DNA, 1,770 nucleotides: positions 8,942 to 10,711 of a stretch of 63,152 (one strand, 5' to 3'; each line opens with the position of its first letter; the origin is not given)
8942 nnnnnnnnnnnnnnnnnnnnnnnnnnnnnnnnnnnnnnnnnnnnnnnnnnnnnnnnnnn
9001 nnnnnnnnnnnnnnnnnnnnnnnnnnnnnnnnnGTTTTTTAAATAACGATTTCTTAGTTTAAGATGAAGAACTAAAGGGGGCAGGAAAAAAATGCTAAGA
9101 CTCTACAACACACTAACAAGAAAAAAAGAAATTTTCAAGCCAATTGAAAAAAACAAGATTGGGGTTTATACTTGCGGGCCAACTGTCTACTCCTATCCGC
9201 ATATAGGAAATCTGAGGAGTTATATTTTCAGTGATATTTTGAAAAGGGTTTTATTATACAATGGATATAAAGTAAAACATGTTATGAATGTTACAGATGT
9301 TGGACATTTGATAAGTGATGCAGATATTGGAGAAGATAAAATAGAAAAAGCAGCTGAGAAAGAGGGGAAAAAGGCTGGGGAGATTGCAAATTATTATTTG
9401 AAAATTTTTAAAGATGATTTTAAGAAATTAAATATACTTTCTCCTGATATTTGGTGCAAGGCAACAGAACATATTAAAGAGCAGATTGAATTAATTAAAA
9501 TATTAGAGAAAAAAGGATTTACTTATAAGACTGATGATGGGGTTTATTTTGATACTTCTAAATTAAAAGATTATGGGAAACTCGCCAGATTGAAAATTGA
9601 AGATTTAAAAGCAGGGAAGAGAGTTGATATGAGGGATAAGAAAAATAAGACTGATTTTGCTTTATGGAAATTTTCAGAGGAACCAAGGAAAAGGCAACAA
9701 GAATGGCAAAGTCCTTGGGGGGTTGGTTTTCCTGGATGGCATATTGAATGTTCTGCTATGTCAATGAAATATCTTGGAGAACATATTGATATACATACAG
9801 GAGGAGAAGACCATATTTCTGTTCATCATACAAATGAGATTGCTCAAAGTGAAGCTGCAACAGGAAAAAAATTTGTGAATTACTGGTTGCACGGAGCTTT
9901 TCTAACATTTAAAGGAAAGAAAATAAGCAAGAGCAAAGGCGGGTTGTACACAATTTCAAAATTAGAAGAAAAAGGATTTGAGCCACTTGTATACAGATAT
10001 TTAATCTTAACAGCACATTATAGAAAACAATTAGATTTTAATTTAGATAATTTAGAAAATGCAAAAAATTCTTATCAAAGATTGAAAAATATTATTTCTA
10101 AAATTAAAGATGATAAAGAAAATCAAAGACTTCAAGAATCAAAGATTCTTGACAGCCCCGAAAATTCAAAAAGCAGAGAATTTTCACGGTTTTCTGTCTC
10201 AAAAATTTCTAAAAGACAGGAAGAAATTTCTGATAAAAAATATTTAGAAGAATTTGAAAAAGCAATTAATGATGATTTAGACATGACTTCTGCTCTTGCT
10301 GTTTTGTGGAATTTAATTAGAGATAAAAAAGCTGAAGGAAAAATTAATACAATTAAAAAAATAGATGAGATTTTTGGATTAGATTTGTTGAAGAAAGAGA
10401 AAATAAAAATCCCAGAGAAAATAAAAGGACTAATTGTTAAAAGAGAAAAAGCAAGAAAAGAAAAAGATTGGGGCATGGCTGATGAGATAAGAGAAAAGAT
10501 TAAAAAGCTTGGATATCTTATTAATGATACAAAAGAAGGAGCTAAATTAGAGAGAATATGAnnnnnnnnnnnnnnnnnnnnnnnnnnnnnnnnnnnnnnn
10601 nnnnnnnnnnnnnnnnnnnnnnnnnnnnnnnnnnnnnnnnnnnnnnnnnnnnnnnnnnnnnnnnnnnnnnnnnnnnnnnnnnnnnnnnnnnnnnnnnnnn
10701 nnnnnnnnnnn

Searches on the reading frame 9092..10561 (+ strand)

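Call 13: search_protein_families(library=pfam, proteins=[window:9092-10561:+], max_evalue=0.00001)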
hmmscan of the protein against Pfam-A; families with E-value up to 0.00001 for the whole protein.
window:9092-10561:+ (489 aa): 4 families
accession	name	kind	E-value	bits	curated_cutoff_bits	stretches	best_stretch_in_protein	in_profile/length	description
PF01406.26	tRNA-synt_1e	-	6.6e-99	331.5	27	1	15-325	2-300/301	tRNA synthetases class I (C) catalytic domain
PF09334.17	tRNA-synt_1g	-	2.9e-15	56.4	20.1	1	34-157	12-126/391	tRNA synthetases class I (M)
PF01921.24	tRNA-synt_1f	-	4.7e-11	42.7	27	1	224-345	227-347/360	tRNA synthetases class I (K)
PF23493.1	CysS_C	-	8e-08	32.7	23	1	440-482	4-46/51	Cysteinyl-tRNA ligase anticodon binding domain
